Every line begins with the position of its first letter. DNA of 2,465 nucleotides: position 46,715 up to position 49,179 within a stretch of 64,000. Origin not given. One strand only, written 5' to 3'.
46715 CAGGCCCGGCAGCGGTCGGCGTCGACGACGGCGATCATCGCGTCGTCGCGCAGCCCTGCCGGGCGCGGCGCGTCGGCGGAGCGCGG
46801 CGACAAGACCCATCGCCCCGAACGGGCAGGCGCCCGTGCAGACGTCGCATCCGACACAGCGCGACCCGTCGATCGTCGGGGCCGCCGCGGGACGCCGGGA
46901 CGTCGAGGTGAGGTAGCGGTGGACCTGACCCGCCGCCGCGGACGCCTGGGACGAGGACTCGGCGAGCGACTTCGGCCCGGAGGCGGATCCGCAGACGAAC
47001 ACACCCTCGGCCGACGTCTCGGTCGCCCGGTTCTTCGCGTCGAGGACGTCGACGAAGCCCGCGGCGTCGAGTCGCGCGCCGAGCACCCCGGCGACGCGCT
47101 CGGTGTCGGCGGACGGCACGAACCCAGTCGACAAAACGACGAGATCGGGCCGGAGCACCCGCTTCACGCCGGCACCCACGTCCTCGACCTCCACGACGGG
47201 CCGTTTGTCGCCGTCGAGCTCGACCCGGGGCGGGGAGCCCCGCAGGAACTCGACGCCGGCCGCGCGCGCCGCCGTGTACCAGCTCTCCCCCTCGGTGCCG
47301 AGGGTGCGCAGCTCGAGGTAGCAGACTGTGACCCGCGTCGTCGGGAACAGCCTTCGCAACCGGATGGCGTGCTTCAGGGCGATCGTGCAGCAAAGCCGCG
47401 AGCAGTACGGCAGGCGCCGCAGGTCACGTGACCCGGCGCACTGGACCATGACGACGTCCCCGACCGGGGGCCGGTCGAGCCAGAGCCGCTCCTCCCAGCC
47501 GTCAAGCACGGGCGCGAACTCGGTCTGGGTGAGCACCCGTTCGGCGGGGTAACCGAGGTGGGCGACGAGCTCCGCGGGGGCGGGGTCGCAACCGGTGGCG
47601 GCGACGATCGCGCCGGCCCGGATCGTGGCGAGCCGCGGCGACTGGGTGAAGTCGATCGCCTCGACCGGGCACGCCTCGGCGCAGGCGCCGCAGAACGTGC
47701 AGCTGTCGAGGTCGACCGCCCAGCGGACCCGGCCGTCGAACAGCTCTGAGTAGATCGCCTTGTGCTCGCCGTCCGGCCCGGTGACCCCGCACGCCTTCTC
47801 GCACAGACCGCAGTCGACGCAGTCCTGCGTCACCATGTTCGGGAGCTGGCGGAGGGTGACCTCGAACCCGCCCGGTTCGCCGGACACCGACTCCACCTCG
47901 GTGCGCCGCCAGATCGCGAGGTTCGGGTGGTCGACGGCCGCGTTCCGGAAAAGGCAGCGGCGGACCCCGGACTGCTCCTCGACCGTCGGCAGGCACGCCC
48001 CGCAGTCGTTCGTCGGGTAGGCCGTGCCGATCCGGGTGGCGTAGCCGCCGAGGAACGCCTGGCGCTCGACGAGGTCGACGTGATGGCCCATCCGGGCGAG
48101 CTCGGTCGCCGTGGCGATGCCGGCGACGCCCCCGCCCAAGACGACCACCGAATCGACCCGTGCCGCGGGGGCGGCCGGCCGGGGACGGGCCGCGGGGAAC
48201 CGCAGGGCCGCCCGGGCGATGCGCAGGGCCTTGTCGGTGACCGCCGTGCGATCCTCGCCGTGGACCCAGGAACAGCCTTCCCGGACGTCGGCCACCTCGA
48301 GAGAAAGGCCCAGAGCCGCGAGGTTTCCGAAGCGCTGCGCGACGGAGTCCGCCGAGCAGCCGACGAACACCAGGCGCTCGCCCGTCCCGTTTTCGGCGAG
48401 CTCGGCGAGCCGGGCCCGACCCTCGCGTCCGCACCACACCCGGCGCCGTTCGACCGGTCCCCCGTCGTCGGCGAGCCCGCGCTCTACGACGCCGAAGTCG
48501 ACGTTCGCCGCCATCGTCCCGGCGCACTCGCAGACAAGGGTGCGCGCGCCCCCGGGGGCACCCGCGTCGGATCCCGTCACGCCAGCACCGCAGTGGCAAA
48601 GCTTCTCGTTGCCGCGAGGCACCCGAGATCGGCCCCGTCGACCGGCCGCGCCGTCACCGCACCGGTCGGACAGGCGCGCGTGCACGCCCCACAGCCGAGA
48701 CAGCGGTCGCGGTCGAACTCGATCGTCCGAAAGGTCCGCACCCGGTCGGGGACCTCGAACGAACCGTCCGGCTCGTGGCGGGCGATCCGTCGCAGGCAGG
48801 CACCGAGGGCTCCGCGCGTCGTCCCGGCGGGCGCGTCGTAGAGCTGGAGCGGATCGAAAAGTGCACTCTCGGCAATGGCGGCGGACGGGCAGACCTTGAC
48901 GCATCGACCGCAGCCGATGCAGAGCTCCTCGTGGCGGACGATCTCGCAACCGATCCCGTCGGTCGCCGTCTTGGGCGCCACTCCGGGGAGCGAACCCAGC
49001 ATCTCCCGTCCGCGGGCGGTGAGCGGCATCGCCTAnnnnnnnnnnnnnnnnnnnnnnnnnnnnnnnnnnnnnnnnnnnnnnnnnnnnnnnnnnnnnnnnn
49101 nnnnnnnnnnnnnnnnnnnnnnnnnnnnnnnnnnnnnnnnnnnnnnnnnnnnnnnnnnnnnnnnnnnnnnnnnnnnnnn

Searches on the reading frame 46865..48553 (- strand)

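Call 9: search_protein_families(library=pfam, proteins=[window:46865-48553:-], max_evalue=0.01)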
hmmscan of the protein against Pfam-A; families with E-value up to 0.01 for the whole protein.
window:46865-48553:- (563 aa): 20 families
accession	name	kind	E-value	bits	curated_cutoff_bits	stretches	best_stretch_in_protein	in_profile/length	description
PF07992.20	Pyr_redox_2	-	1.4e-12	48.1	26.1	2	134-166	143-175/291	Pyridine nucleotide-disulphide oxidoreductase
PF12831.13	FAD_oxidored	-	1.1e-09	38.5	27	1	136-179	2-45/416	FAD dependent oxidoreductase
PF00037.32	Fer4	-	8e-09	35.4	21.1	1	280-301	3-24/24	4Fe-4S binding domain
PF12838.12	Fer4_7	-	2.9e-08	34.5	27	1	245-299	2-52/52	4Fe-4S dicluster domain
PF13450.12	NAD_binding_8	-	1.2e-07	32.3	21.9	1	138-175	1-38/68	NAD(P)-binding Rossmann-like domain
PF14697.11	Fer4_21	-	1.7e-07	31.7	35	1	243-301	6-58/59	4Fe-4S dicluster domain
PF13183.11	Fer4_8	-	5.3e-07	30.5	27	1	243-298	3-67/68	4Fe-4S dicluster domain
PF13187.11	Fer4_9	-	8.7e-07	29.3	27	1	244-300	1-52/52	4Fe-4S dicluster domain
PF01266.30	DAO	-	5e-06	26.7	27.9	1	136-170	2-36/353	FAD dependent oxidoreductase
PF13237.11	Fer4_10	-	1.1e-05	25.7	25.5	1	242-296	6-53/53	4Fe-4S dicluster domain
PF00070.33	Pyr_redox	-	8.1e-05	23.5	22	1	135-167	1-33/82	Pyridine nucleotide-disulphide oxidoreductase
PF12837.12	Fer4_6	-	0.00011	22.4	25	1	280-300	4-24/24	4Fe-4S binding domain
PF13738.12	Pyr_redox_3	-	0.00012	21.9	30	0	134-166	165-197/305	Pyridine nucleotide-disulphide oxidoreductase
PF01134.28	GIDA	-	0.00034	20.2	22.1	1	136-163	2-29/391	Glucose inhibited division protein A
PF12797.12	Fer4_2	-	0.00083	19.6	24.5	1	280-297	5-22/22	4Fe-4S binding domain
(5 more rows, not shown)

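Call 11: search_protein_families(library=ncbifam, proteins=[window:46865-48553:-], max_evalue=0.001)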
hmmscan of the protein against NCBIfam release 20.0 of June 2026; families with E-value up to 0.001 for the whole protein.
window:46865-48553:- (563 aa): 73 families (the best 25 are shown)
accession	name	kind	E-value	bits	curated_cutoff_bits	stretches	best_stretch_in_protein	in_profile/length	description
NF041778.1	hetero_SS_HdrA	equivalog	6.6e-93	311.9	1400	1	6-552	11-574/771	ferredoxin:CoB-CoM heterodisulfide reductase subunit HdrA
NF040770.1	hetero_SS_HdrA2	exception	4.7e-92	309.4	1100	1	6-550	5-562/777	CoB-CoM heterodisulfide reductase HdrA2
NF041891.1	hdrA_Methbact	equivalog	1.5e-80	271.4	1300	1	6-549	6-557/762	ferredoxin:CoB-CoM heterodisulfide reductase subunit HdrA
NF009410.0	PRK12771.1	subfamily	1.5e-14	53.5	516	1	134-171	139-176/566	NAD(P)-binding protein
TIGR01971.1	NuoI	subfamily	3.8e-11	42.6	113.05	1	241-310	40-108/121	NADH-quinone oxidoreductase, chain I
NF009053.0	PRK12387.1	subfamily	6.5e-11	42.3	204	1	231-314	26-104/180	formate hydrogenlyase complex iron-sulfur subunit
TIGR01317.1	GOGAT_sm_gam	subfamily_domain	6.8e-10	38.4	447.7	1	125-171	134-181/485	glutamate synthase small subunit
NF006076.0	PRK08222.1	equivalog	1.8e-08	34.4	270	1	234-310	29-100/181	hydrogenase 4 subunit H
NF042909.1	FMH_DH_FwdF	exception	2.9e-08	33.2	375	1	242-303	14-75/336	tungsten-dependent formylmethanofuran dehydrogenase subunit FwdF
TIGR02733.1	desat_CrtD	equivalog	3.3e-08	32.6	549.7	1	135-213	3-81/492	C-3',4' desaturase CrtD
TIGR02734.1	crtI_fam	subfamily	7e-08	31.6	238.1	1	136-185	1-50/504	phytoene desaturase family protein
NF045663.1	diclust_near_Sec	equivalog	8.3e-08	30.8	530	1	113-175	86-148/759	pyridine nucleotide-disulfide oxidoreductase/dicluster-binding protein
TIGR01350.1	lipoamide_DH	equivalog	8.6e-08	31.3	408.8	0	135-176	3-43/461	dihydrolipoyl dehydrogenase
NF009409.0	PRK12770.1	subfamily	1.6e-07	30.7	343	1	461-552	268-354/360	putative glutamate synthase subunit beta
TIGR03467.1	HpnE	equivalog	1.7e-07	30.9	283.05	1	136-174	1-39/430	hydroxysqualene dehydroxylase HpnE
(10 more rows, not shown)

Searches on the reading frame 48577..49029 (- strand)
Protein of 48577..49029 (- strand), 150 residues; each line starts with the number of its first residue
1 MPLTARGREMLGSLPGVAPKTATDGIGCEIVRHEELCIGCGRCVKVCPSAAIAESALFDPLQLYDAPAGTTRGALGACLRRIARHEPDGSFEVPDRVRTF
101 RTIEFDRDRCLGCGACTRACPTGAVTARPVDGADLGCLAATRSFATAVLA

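Call 9: search_protein_families(library=pfam, proteins=[window:48580-49029:-], max_evalue=0.01)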
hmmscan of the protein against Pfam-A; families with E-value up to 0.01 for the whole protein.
window:48580-49029:- (150 aa): 17 families
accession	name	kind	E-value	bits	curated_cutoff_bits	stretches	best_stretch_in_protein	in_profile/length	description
PF00037.32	Fer4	-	6e-18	64.3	21.1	2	103-126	1-24/24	4Fe-4S binding domain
PF12837.12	Fer4_6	-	2.4e-16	59.2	25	2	103-124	2-23/24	4Fe-4S binding domain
PF12838.12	Fer4_7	-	6e-14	52.7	27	2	37-124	2-52/52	4Fe-4S dicluster domain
PF13237.11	Fer4_10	-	1.1e-13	51.4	25.5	2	30-53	2-22/53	4Fe-4S dicluster domain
PF12797.12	Fer4_2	-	1.1e-13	50.5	24.5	2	103-122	3-22/22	4Fe-4S binding domain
PF13187.11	Fer4_9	-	4.9e-11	42.9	27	2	101-124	24-51/52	4Fe-4S dicluster domain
PF25160.1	LdpA_Fe-S-bd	-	6.5e-11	42.3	27.6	2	33-55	24-46/49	LdpA Fe-S cluster-binding domain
PF12800.12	Fer4_4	-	3.1e-10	39.9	24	2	35-48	2-15/17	4Fe-4S binding domain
PF13484.11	Fer4_16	-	8.4e-10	39.7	30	2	37-56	2-22/66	4Fe-4S double cluster binding domain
PF14697.11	Fer4_21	-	2.1e-09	37.8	35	2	106-126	4-24/59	4Fe-4S dicluster domain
PF13183.11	Fer4_8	-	5.8e-08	33.6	27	2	36-123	4-67/68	4Fe-4S dicluster domain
PF13459.11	Fer4_15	-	5.9e-07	30.5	22.4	1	103-122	1-20/66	4Fe-4S single cluster domain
PF12798.12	Fer4_3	-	7.5e-07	30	27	2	37-51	1-15/15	4Fe-4S binding domain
PF17179.9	Fer4_22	-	6.8e-06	27.3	27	0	104-122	75-93/95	4Fe-4S dicluster domain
PF13534.11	Fer4_17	-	1.9e-05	25.6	22.2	1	37-123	2-59/61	4Fe-4S dicluster domain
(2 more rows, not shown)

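Call 11: search_protein_families(library=ncbifam, proteins=[window:48580-49029:-], max_evalue=0.001)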
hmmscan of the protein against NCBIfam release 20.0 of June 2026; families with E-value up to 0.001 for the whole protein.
window:48580-49029:- (150 aa): 97 families (the best 25 are shown)
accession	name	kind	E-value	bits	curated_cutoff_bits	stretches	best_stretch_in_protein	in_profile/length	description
NF004914.0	PRK06273.1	equivalog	7.6e-12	45.3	163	2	32-65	48-80/167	ferredoxin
NF042909.1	FMH_DH_FwdF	exception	1.6e-11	43.9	375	2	24-126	214-312/336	tungsten-dependent formylmethanofuran dehydrogenase subunit FwdF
TIGR02936.1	fdxN_nitrog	equivalog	1.5e-10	41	80.55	2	34-50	20-36/91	ferredoxin III, nif-specific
TIGR02912.1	sulfite_red_C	equivalog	3.8e-10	39.3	324.1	2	29-54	195-220/314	sulfite reductase subunit C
NF040864.1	HgcB_ferredoxin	equivalog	8.5e-10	38.4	99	1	33-132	12-68/93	mercury methylation ferredoxin HgcB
NF006221.0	PRK08348.1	subfamily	8.6e-10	38.4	124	2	91-126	29-62/136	NADH-plastoquinone oxidoreductase subunit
TIGR02179.1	PorD_KorD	subfamily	8.8e-10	38.6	60.05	1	100-126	47-73/78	2-oxoacid:acceptor oxidoreductase, delta subunit, pyruvate/2-ketoisovalerate family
NF006076.0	PRK08222.1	equivalog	9.2e-10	38.6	270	1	103-127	33-57/181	hydrogenase 4 subunit H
TIGR01971.1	NuoI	subfamily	1.4e-09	37.5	113.05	1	81-128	13-62/121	NADH-quinone oxidoreductase, chain I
NF043069.1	T4HPD_activ_SAM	equivalog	2.1e-09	37.2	425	1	97-127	40-70/299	trans-4-hydroxy-L-proline dehydratase activase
NF040684.1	PorD_Arch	equivalog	2.4e-09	37.2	120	1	102-127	56-81/85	pyruvate synthase subunit PorD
TIGR04105.1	FeFe_hydrog_B1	subfamily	2.8e-09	36.2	450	2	102-127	182-207/462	monomeric [FeFe] hydrogenase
NF009053.0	PRK12387.1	subfamily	3.5e-09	36.7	204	1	103-127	33-57/180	formate hydrogenlyase complex iron-sulfur subunit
NF040612.1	F420_dehyd_FpoI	exception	4.5e-09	36.2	180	1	80-125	16-59/135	F420H2 dehydrogenase subunit FpoI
NF004540.0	PRK05888.2-1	equivalog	7.3e-09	35.3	215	1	81-127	19-63/139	NADH-quinone oxidoreductase subunit NuoI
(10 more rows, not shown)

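Call 45: find_encoding_contigs(protein=window:48577-49029:-, flank=4000, max_places=6)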
Protein window:48577-49029:- (150 aa): 22 contigs read that carry it; 6 places shown.
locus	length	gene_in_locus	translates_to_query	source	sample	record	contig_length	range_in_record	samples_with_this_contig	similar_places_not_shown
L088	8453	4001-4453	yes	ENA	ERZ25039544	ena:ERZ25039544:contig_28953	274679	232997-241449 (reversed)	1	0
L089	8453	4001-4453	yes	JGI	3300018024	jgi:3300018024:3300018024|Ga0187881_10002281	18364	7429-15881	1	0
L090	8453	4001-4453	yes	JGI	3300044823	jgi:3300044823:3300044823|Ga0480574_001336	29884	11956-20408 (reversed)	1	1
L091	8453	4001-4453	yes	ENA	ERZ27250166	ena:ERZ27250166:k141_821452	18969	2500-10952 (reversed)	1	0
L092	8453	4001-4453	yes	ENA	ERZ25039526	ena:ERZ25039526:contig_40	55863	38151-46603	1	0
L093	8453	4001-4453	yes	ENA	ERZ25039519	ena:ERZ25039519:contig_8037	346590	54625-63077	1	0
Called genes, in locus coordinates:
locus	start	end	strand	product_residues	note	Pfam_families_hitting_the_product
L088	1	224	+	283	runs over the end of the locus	PF02754:CCG (weak)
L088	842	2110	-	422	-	-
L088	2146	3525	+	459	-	PF13534:Fer4_17 (faint), PF12797:Fer4_2 (faint), PF12837:Fer4_6 (faint), PF00037:Fer4 (weak), PF13187:Fer4_9, PF13237:Fer4_10, PF14697:Fer4_21, PF12838:Fer4_7, +1 more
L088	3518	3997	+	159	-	PF02662:FlpD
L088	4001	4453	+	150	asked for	PF25160:LdpA_Fe-S-bd (weak), PF12797:Fer4_2 (weak), PF13237:Fer4_10 (weak), PF00037:Fer4, PF12837:Fer4_6 (weak), PF12838:Fer4_7, PF00037:Fer4, PF12837:Fer4_6, +11 more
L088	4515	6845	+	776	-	PF01266:DAO (weak), PF12831:FAD_oxidored, PF13450:NAD_binding_8 (weak), PF12838:Fer4_7, PF13183:Fer4_8 (weak), PF14697:Fer4_21, PF00037:Fer4, PF02662:FlpD, +10 more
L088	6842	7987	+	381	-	PF12838:Fer4_7 (weak), PF13183:Fer4_8, PF13187:Fer4_9, PF13237:Fer4_10, PF13484:Fer4_16 (faint), PF13534:Fer4_17, PF02754:CCG (faint)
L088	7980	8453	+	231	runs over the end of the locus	PF12838:Fer4_7 (weak), PF13183:Fer4_8, PF13187:Fer4_9, PF13237:Fer4_10 (faint), PF13534:Fer4_17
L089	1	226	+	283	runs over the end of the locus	PF02754:CCG (weak)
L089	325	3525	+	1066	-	PF13450:NAD_binding_8, PF14691:Fer4_20, PF07992:Pyr_redox_2, PF13450:NAD_binding_8, PF12838:Fer4_7, PF13187:Fer4_9, PF13237:Fer4_10, PF14697:Fer4_21, +21 more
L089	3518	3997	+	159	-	PF02662:FlpD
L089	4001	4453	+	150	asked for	PF25160:LdpA_Fe-S-bd (weak), PF12797:Fer4_2 (weak), PF13237:Fer4_10 (weak), PF00037:Fer4, PF12837:Fer4_6 (weak), PF12838:Fer4_7, PF00037:Fer4, PF12837:Fer4_6, +11 more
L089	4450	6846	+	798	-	PF01266:DAO (weak), PF12831:FAD_oxidored, PF13450:NAD_binding_8 (weak), PF13183:Fer4_8 (weak), PF14697:Fer4_21, PF12838:Fer4_7, PF00037:Fer4, PF02662:FlpD, +10 more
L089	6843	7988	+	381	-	PF12838:Fer4_7 (weak), PF13183:Fer4_8, PF13187:Fer4_9, PF13237:Fer4_10, PF13484:Fer4_16 (faint), PF13534:Fer4_17, PF02754:CCG (faint)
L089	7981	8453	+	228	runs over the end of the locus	PF12838:Fer4_7 (weak), PF13183:Fer4_8, PF13187:Fer4_9, PF13237:Fer4_10 (faint), PF13534:Fer4_17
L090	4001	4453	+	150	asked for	PF25160:LdpA_Fe-S-bd (weak), PF12797:Fer4_2 (weak), PF13237:Fer4_10 (weak), PF00037:Fer4, PF12837:Fer4_6 (weak), PF12838:Fer4_7, PF00037:Fer4, PF12837:Fer4_6, +11 more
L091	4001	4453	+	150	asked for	PF25160:LdpA_Fe-S-bd (weak), PF12797:Fer4_2 (weak), PF13237:Fer4_10 (weak), PF00037:Fer4, PF12837:Fer4_6 (weak), PF12838:Fer4_7, PF00037:Fer4, PF12837:Fer4_6, +11 more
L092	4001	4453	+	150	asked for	PF25160:LdpA_Fe-S-bd (weak), PF12797:Fer4_2 (weak), PF13237:Fer4_10 (weak), PF00037:Fer4, PF12837:Fer4_6 (weak), PF12838:Fer4_7, PF00037:Fer4, PF12837:Fer4_6, +11 more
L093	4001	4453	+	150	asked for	PF25160:LdpA_Fe-S-bd (weak), PF12797:Fer4_2 (weak), PF13237:Fer4_10 (weak), PF00037:Fer4, PF12837:Fer4_6 (weak), PF12838:Fer4_7, PF00037:Fer4, PF12837:Fer4_6, +11 more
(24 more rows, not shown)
